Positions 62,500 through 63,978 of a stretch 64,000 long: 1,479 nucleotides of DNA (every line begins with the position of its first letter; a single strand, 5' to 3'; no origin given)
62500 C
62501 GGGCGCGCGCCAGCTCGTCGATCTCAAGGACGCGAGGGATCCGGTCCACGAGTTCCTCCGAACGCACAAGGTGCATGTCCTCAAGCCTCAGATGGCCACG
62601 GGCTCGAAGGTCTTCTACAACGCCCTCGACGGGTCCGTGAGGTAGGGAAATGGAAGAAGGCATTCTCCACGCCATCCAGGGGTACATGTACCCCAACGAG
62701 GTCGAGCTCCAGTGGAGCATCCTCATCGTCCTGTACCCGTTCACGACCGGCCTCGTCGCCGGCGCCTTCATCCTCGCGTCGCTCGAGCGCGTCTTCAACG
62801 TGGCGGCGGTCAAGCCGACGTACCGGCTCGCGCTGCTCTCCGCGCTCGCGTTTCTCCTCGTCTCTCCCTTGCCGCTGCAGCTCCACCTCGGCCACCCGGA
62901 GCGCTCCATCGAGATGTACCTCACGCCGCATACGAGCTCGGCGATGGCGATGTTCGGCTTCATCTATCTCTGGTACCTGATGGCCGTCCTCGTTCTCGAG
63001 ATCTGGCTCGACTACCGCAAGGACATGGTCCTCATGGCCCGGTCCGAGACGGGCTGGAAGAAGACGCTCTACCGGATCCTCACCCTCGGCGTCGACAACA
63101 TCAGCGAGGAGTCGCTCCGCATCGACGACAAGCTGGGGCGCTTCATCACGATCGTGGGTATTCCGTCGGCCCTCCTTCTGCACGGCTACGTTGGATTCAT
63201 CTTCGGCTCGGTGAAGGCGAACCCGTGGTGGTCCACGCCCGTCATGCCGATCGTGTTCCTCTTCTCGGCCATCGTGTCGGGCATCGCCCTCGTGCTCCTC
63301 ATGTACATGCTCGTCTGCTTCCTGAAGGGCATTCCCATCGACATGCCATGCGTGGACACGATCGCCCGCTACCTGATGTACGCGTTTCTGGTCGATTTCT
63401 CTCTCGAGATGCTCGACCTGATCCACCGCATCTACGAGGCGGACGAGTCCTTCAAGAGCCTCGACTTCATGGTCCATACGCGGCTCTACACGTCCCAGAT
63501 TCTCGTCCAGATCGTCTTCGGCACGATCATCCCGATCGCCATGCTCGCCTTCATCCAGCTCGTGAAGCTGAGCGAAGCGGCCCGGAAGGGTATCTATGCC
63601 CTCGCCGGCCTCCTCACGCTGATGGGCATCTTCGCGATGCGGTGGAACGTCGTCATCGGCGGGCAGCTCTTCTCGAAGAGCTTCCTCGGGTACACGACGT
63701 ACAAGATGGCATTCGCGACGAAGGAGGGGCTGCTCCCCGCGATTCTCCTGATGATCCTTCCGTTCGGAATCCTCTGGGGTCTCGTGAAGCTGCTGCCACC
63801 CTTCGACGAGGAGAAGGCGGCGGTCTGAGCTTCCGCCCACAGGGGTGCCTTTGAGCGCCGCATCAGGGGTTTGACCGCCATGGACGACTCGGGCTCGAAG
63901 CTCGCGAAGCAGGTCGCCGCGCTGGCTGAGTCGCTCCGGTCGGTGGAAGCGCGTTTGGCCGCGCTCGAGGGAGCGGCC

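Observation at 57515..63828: Composite respiratory cluster: Rieske/cytochrome b complex with nine-heme cytochrome c fusion, adjacent to a tetraheme-c / FeS / NrfD-like module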

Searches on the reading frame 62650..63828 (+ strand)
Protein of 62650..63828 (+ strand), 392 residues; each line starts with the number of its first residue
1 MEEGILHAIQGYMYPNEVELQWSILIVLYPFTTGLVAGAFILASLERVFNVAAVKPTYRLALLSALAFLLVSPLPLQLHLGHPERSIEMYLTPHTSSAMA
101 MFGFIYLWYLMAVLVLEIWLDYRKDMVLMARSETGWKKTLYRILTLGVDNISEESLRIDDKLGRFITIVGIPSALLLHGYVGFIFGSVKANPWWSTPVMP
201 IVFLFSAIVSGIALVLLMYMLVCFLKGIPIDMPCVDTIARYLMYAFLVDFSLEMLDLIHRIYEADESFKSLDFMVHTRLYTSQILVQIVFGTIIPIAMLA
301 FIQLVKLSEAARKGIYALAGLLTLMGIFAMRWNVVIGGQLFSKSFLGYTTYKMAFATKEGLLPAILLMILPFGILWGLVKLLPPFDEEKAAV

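Call 4: search_protein_families(library=pfam, proteins=[window:62650-63828:+], max_evalue=0.01)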
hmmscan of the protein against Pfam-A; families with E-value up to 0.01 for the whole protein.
window:62650-63828:+ (392 aa): 1 family
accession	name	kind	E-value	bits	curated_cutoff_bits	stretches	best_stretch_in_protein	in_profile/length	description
PF03916.19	NrfD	-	1.4e-35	123.9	25.8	1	19-341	8-311/313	Polysulphide reductase, NrfD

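Call 5: search_protein_families(library=ncbifam, proteins=[window:62650-63828:+], max_evalue=0.01)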
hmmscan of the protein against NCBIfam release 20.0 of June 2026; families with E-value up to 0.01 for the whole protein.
window:62650-63828:+ (392 aa): 4 families
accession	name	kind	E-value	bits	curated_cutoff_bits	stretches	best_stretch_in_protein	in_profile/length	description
TIGR03148.1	cyt_nit_nrfD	equivalog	8.5e-14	51.5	347.6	1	19-340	7-313/316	cytochrome c nitrite reductase subunit NrfD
NF045798.1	DsrP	equivalog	1.3e-08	34.7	350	1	163-258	150-243/346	sulfate reduction electron transfer complex DsrMKJOP subunit DsrP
NF008133.1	PRK10881.1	equivalog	1.9e-06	27.6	450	1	22-285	50-298/377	Ni/Fe-hydrogenase cytochrome b subunit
NF011568.0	PRK14992.1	equivalog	7.8e-05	22.2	314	1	19-365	16-313/341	tetrathionate reductase subunit TtrC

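Call 6: find_encoding_contigs(protein=window:62650-63828:+, flank=10000, max_places=6)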
Protein window:62650-63828:+ (392 aa): 14 contigs read that carry it; 6 places shown.
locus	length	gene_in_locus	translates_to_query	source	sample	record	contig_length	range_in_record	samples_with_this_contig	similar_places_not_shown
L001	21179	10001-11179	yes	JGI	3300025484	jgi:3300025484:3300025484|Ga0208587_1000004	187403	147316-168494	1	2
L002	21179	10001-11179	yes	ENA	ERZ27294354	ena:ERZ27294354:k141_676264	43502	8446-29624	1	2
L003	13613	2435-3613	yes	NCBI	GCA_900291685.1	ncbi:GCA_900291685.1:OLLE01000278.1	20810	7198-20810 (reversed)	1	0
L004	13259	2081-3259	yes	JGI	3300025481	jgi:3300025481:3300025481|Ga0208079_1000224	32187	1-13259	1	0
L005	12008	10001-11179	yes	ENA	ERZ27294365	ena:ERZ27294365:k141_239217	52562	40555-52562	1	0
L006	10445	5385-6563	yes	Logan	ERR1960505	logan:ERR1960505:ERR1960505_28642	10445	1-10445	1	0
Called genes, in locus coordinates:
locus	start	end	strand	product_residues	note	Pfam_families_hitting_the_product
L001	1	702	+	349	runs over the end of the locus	PF00483:NTP_transferase, PF12804:NTP_transf_3, PF22640:ManC_GMP_beta-helix (weak)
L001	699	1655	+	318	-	PF20030:bpMoxR (weak), PF07726:AAA_3, PF07728:AAA_5, PF17863:AAA_lid_2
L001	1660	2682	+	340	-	PF01882:DUF58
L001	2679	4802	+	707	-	PF11992:TgpA_N, PF01841:Transglut_core, PF13559:DUF4129 (weak)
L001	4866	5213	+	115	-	-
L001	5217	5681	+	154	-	PF00355:Rieske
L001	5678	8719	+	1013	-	PF00033:Cytochrome_B, PF13631:Cytochrom_B_N_2, PF00032:Cytochrom_B_C, PF09699:Paired_CXXCH_1 (faint), PF14522:Cytochrome_C7 (faint), PF14537:Cytochrom_c3_2 (faint)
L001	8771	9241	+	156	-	PF13435:Cytochrome_C554 (faint), PF14522:Cytochrome_C7 (faint), PF09699:Paired_CXXCH_1 (faint), PF14537:Cytochrom_c3_2 (faint)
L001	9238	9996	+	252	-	PF13187:Fer4_9 (faint), PF00037:Fer4 (weak), PF12797:Fer4_2 (weak), PF12837:Fer4_6 (faint), PF12838:Fer4_7 (weak), PF13237:Fer4_10 (weak), PF13247:Fer4_11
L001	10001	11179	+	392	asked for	PF03916:NrfD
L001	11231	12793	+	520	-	-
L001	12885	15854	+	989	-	PF10418:DHODB_Fe-S_bind, PF02915:Rubrerythrin (faint), PF14691:Fer4_20, PF07992:Pyr_redox_2, PF13738:Pyr_redox_3 (faint), PF13450:NAD_binding_8, PF00070:Pyr_redox (weak)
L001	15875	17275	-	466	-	PF13727:CoA_binding_3, PF02397:Bac_transf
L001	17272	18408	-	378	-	PF13439:Glyco_transf_4, PF20706:GT4-conflict (weak), PF00534:Glycos_transf_1, PF13692:Glyco_trans_1_4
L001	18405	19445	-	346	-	PF13439:Glyco_transf_4, PF13579:Glyco_trans_4_4, PF20706:GT4-conflict (weak), PF00534:Glycos_transf_1, PF13692:Glyco_trans_1_4, PF13524:Glyco_trans_1_2 (weak)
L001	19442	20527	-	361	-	PF13439:Glyco_transf_4, PF20706:GT4-conflict, PF00534:Glycos_transf_1, PF13692:Glyco_trans_1_4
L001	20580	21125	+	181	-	PF02620:YceD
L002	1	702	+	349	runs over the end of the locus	PF00483:NTP_transferase, PF12804:NTP_transf_3, PF22640:ManC_GMP_beta-helix (weak)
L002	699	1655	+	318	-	PF20030:bpMoxR (weak), PF07726:AAA_3, PF07728:AAA_5, PF17863:AAA_lid_2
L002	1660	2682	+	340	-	PF01882:DUF58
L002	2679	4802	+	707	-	PF11992:TgpA_N, PF01841:Transglut_core, PF13559:DUF4129 (weak)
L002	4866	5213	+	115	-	-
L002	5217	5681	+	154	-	PF00355:Rieske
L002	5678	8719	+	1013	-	PF00033:Cytochrome_B, PF13631:Cytochrom_B_N_2, PF00032:Cytochrom_B_C, PF09699:Paired_CXXCH_1 (faint), PF14522:Cytochrome_C7 (faint), PF14537:Cytochrom_c3_2 (faint)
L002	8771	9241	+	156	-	PF13435:Cytochrome_C554 (faint), PF14522:Cytochrome_C7 (faint), PF09699:Paired_CXXCH_1 (faint), PF14537:Cytochrom_c3_2 (faint)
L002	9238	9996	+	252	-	PF13187:Fer4_9 (faint), PF00037:Fer4 (weak), PF12797:Fer4_2 (weak), PF12837:Fer4_6 (faint), PF12838:Fer4_7 (weak), PF13237:Fer4_10 (weak), PF13247:Fer4_11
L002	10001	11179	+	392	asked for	PF03916:NrfD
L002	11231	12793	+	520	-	-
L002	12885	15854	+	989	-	PF10418:DHODB_Fe-S_bind, PF02915:Rubrerythrin (faint), PF14691:Fer4_20, PF07992:Pyr_redox_2, PF13738:Pyr_redox_3 (faint), PF13450:NAD_binding_8, PF00070:Pyr_redox (weak)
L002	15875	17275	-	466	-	PF13727:CoA_binding_3, PF02397:Bac_transf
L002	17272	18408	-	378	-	PF13439:Glyco_transf_4, PF20706:GT4-conflict (weak), PF00534:Glycos_transf_1, PF13692:Glyco_trans_1_4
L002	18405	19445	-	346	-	PF13439:Glyco_transf_4, PF13579:Glyco_trans_4_4, PF20706:GT4-conflict (weak), PF00534:Glycos_transf_1, PF13692:Glyco_trans_1_4, PF13524:Glyco_trans_1_2 (weak)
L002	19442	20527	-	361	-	PF13439:Glyco_transf_4, PF20706:GT4-conflict, PF00534:Glycos_transf_1, PF13692:Glyco_trans_1_4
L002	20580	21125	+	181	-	PF02620:YceD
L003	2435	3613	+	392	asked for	PF03916:NrfD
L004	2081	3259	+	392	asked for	PF03916:NrfD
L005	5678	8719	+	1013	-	PF00033:Cytochrome_B, PF13631:Cytochrom_B_N_2, PF00032:Cytochrom_B_C, PF09699:Paired_CXXCH_1 (faint), PF14522:Cytochrome_C7 (faint), PF14537:Cytochrom_c3_2 (faint)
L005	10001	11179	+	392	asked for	PF03916:NrfD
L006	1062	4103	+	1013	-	PF00033:Cytochrome_B, PF13631:Cytochrom_B_N_2, PF00032:Cytochrom_B_C, PF09699:Paired_CXXCH_1 (faint), PF14522:Cytochrome_C7 (faint), PF14537:Cytochrom_c3_2 (faint)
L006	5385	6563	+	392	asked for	PF03916:NrfD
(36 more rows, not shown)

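Call 9: search_protein_families(library=pfam, proteins=[L001:11231-12793:+, L001:12885-15854:+], max_evalue=0.1)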
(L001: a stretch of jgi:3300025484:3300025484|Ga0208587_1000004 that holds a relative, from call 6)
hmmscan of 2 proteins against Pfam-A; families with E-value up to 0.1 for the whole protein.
L001:11231-12793:+ (520 aa): 0 families

L001:12885-15854:+ (989 aa): 18 families
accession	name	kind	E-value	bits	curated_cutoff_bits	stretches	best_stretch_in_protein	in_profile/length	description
PF14691.11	Fer4_20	-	2.2e-38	131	25.8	1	310-416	1-108/113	Dihydroprymidine dehydrogenase domain II, 4Fe-4S cluster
PF07992.20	Pyr_redox_2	-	3.5e-33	115.7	26.1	1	431-736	2-288/291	Pyridine nucleotide-disulphide oxidoreductase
PF00070.33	Pyr_redox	-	8.8e-13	49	22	2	572-646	1-78/82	Pyridine nucleotide-disulphide oxidoreductase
PF10418.14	DHODB_Fe-S_bind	-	7.1e-12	45.3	23.9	1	212-248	1-40/41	Iron-sulfur cluster binding domain of dihydroorotate dehydrogenase B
PF13450.12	NAD_binding_8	-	2.1e-08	34.7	21.9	1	434-468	1-35/68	NAD(P)-binding Rossmann-like domain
PF02915.23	Rubrerythrin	-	8.4e-06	26.6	22.8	1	840-895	1-54/137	Rubrerythrin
PF13738.12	Pyr_redox_3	-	1e-05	25.4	30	0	434-463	2-32/305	Pyridine nucleotide-disulphide oxidoreductase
PF12831.13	FAD_oxidored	-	2.2e-05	24.4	27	1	432-468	2-38/416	FAD dependent oxidoreductase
PF00890.30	FAD_binding_2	-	3.7e-05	23.5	20.4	1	432-470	2-40/414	FAD binding domain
PF01266.30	DAO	-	4.1e-05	23.7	27.9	1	431-465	1-35/353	FAD dependent oxidoreductase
PF01946.23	Thi4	-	0.00016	21.5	26.2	1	432-499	20-87/235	Thi4 family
PF01593.30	Amino_oxidase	-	0.00033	20.5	19.8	1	440-466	2-28/443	Flavin containing amine oxidoreductase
PF03486.20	HI0933_like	-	0.00034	20.6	50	1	431-465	2-36/244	HI0933-like protein Rossmann domain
PF00175.26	NAD_binding_1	-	0.0014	19.6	22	1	104-197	1-108/109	Oxidoreductase NAD-binding domain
PF01494.25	FAD_binding_3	-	0.0019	17.9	22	1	431-460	3-32/349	FAD binding domain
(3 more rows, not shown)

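Call 10: search_protein_families(library=ncbifam, proteins=[L001:11231-12793:+, L001:12885-15854:+], max_evalue=0.1)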
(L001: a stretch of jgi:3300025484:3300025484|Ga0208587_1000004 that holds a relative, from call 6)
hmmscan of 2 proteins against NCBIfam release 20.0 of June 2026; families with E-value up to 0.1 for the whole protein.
L001:11231-12793:+ (520 aa): 0 families

L001:12885-15854:+ (989 aa): 102 families (the best 25 are shown)
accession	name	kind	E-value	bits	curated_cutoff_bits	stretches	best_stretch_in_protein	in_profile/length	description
NF009413.0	PRK12775.1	equivalog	0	1580.8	1895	1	1-986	1-1003/1006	putative trifunctional 2-polyprenylphenol hydroxylase/glutamate synthase subunit beta/ferritin domain-containing protein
NF009414.0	PRK12778.1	equivalog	1.8e-302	1005.3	1103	1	1-752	1-751/752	bifunctional dihydroorotate dehydrogenase B NAD binding subunit/NADPH-dependent glutamate synthase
NF009415.0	PRK12779.1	equivalog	1.5e-191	638.7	1519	2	342-751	211-627/944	putative bifunctional glutamate synthase subunit beta/2-polyprenylphenol hydroxylase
TIGR01316.1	gltA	equivalog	1.9e-167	557.6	471.75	1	307-750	2-449/449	NADPH-dependent glutamate synthase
NF004862.0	PRK06222.1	subfamily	3.5e-118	394.2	220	1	1-276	1-276/281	sulfide/dihydroorotate dehydrogenase-like FAD/NAD-binding protein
NF009410.0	PRK12771.1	subfamily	1.4e-114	383.7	516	2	339-762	48-457/566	NAD(P)-binding protein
TIGR01318.1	gltD_gamma_fam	subfamily_domain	1.4e-106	356.9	482.95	1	304-751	13-466/467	glutamate synthase, small subunit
NF009454.0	PRK12814.1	equivalog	3.8e-100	336.2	916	2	340-753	103-503/657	putative NADPH-dependent glutamate synthase small subunit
NF009408.0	PRK12769.1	equivalog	2.2e-98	330.1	1003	1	223-752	119-653/659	formate-dependent uric acid utilization protein AegA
NF009451.0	PRK12809.1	equivalog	7.9e-83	278.8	1154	1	303-749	179-633/639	formate-dependent uric acid utilization protein YgfT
TIGR03315.1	Se_ygfK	equivalog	1.2e-78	264.7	835.3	1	290-780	406-866/1012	putative selenate reductase subunit YgfK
NF010590.0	PRK13984.1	equivalog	1.2e-77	261.5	946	1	299-753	158-609/611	putative oxidoreductase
NF009409.0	PRK12770.1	subfamily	1e-71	241.9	343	1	430-753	19-353/360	putative glutamate synthase subunit beta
TIGR01317.1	GOGAT_sm_gam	subfamily_domain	7.2e-71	239.5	447.7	1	301-752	12-480/485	glutamate synthase small subunit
NF000796.0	PRK00054.1-1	equivalog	3.4e-41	141.2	224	1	25-250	26-236/254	dihydroorotate dehydrogenase electron transfer subunit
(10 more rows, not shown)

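Call 24: search_solved_structures(query=window:62650-63828:+, max_evalue=0.01)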
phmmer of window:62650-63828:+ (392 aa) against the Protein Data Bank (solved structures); distinct sequences matched with E-value up to 0.01: 0.

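Call 43: find_homologous_proteins(query=L001:11231-12790:+)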
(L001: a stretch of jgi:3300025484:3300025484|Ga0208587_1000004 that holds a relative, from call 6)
Query L001:11231-12790:+ (520 aa): 135 proteins with E <= 0.001 among 8000 candidates; the best 120 are listed.
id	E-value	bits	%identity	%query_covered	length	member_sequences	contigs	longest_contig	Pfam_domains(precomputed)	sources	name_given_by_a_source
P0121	0.0e+0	1021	99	100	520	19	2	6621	-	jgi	-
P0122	6.3e-269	911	90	100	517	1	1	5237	-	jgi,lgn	-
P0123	7.4e-268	908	89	100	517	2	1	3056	-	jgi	jgi:hypothetical protein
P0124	4.8e-266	902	89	100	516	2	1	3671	-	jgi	jgi:hypothetical protein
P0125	5.2e-262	888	88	100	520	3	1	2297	-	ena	-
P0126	3.0e-254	863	86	100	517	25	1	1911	-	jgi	jgi:hypothetical protein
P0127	8.6e-254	861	86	100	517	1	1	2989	-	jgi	jgi:hypothetical protein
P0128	5.6e-249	845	85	100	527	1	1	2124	-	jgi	jgi:hypothetical protein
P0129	1.4e-248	844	86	100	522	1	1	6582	-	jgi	jgi:hypothetical protein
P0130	6.3e-248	842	83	100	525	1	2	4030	-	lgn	-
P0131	1.5e-239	814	83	100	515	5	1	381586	-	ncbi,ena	-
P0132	4.2e-235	800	79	100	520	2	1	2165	-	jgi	jgi:hypothetical protein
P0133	1.2e-224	765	78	100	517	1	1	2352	-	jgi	jgi:hypothetical protein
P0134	6.9e-223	759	78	100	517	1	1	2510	-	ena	-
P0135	2.4e-218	744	77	100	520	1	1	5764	-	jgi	jgi:hypothetical protein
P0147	4.2e-199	681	71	100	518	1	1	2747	PF10101.15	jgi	jgi:hypothetical protein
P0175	1.5e-65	240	46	58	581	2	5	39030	PF10101.15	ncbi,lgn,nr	ncbi:MAG: hypothetical protein B7Z68_05845 [Acidobacteria bacterium 21-70-11]|nr:MAG: hypothetical p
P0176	1.1e-64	238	42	30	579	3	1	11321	PF10101.15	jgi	jgi:hypothetical protein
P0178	1.4e-63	234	46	58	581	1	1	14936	PF10101.15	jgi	jgi:hypothetical protein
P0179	3.8e-62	229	46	16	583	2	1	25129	PF10101.15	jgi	jgi:hypothetical protein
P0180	4.6e-61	226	39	81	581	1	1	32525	PF10101.15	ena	-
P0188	3.9e-49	186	49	15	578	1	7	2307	PF10101.15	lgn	-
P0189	2.7e-47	180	55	8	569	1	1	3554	PF10101.15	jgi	jgi:hypothetical protein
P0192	5.7e-46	176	41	58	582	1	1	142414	PF10101.15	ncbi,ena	-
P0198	2.3e-43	167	55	14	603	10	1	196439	PF10101.15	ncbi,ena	-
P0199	1.2e-42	165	49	14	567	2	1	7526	PF10101.15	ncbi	-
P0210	2.2e-40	157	34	99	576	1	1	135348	PF10101.15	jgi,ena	-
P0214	1.9e-39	154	34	100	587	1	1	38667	-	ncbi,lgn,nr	ncbi:MAG: hypothetical protein HY712_07190 [candidate division NC10 bacterium]|nr:hypothetical prote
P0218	1.0e-37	149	40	50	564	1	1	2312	PF10101.15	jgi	jgi:hypothetical protein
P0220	7.4e-36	143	40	39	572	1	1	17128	PF10101.15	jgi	jgi:hypothetical protein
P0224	4.7e-35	140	40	46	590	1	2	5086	PF10101.15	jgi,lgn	-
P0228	4.5e-33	133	41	48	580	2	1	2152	PF10101.15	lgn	-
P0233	2.2e-31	128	40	45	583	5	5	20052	PF10101.15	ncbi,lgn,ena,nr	ncbi:MAG: hypothetical protein H6Q03_1314 [Acidobacteria bacterium]|nr:hypothetical protein [Acidoba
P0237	8.9e-29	119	37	35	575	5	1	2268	PF10101.15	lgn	-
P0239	1.4e-28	118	43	51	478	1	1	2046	PF10101.15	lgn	-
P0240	2.3e-28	118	36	44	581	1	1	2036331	-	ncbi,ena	-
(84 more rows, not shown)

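Call 51: predict_structure(alignment_id=A2)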
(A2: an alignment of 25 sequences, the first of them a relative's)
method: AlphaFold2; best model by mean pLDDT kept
length: 520 residues; sequences in the alignment: 25
mean_pLDDT: 83.3   pTM: 0.62
mean pLDDT of the five models: 83.3, 82.4, 82.1, 81.2, 78.1
residues with pLDDT >= 90: 200; 70-90: 242; 50-70: 50; < 50: 28
segments of 3 or more residues with pLDDT < 50: 35-54, 334-337
pLDDT, mean of each block of 10 residues (from residue 1): 75 93 87 50 46 57 91 96 95 96 97 91 96 97 95 95 96 95 97 92 93 89 87 89 80 75 82 61 54 69 75 75 80 56 82 87 82 82 90 80 77 90 89 83 88 90 82 88 84 83 92 81
secondary structure, 60 per line:
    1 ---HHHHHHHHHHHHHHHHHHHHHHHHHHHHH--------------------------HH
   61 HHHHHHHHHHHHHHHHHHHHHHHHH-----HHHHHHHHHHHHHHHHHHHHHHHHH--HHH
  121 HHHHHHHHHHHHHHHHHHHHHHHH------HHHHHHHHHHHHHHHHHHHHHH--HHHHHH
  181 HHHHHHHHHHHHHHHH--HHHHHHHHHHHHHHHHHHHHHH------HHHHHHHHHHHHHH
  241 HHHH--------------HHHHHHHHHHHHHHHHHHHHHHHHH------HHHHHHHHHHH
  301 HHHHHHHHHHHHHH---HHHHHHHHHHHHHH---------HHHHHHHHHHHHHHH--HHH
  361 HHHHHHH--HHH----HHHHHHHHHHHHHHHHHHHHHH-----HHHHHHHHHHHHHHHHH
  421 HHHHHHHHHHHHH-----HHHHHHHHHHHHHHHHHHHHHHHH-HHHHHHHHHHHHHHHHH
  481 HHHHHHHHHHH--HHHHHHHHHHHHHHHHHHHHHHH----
elements in order: H4-32 H59-85 H91-115 H118-144 H151-172 H175-196 H199-220 H227-244 H259-283 H290-314 H318-331 H341-355 H358-367 H377-398 H404-433 H439-462 H464-491 H494-516

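Call 55: search_solved_structures(query=A4, max_evalue=1, show_alignments=1)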
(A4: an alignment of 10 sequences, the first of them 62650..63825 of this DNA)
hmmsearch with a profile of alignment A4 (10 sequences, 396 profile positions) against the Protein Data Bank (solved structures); distinct sequences matched with E-value up to 1: 0.

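Call 65: find_encoding_contigs(protein=P0214, flank=8000, max_places=1)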
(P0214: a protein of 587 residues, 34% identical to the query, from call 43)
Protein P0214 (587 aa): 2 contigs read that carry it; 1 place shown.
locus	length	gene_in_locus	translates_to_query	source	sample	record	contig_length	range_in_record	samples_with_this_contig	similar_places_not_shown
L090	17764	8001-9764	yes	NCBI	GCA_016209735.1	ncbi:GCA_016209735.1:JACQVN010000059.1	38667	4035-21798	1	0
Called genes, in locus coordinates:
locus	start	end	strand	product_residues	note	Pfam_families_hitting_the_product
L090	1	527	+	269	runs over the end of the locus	PF01408:GFO_IDH_MocA (weak), PF03447:NAD_binding_3, PF03807:F420_oxidored (weak), PF01958:Asp_DH_C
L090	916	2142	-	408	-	PF03916:NrfD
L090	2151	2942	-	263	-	PF13183:Fer4_8 (weak), PF12838:Fer4_7, PF13237:Fer4_10 (weak), PF13247:Fer4_11, PF00037:Fer4 (weak), PF12797:Fer4_2 (weak), PF12837:Fer4_6 (weak), PF13237:Fer4_10 (weak), +6 more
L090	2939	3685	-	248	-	PF09699:Paired_CXXCH_1 (faint), PF14522:Cytochrome_C7 (faint), PF14537:Cytochrom_c3_2 (faint)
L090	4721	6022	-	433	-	PF09699:Paired_CXXCH_1 (faint), PF14522:Cytochrome_C7 (faint), PF14537:Cytochrom_c3_2 (faint), PF22113:Mtrc-MtrF_II-IV_dom (faint), PF22678:Cytochrom_c_NrfB-like (faint)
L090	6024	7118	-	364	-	PF00033:Cytochrome_B, PF13631:Cytochrom_B_N_2, PF00032:Cytochrom_B_C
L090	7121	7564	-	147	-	PF25471:TM_PetC, PF00355:Rieske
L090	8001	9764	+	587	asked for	-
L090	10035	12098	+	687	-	PF03264:Cytochrom_NNT (weak), PF02085:Cytochrom_CIII (faint), PF14537:Cytochrom_c3_2, PF14522:Cytochrome_C7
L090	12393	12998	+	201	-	PF07690:MFS_1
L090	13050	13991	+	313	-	PF00480:ROK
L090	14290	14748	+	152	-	PF12773:DZR (faint), PF09413:DUF2007, PF13248:Zn_ribbon_3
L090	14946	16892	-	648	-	PF06808:DctM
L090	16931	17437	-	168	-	PF08905:DUF1850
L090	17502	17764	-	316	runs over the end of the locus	PF16868:NMT1_3, PF09084:NMT1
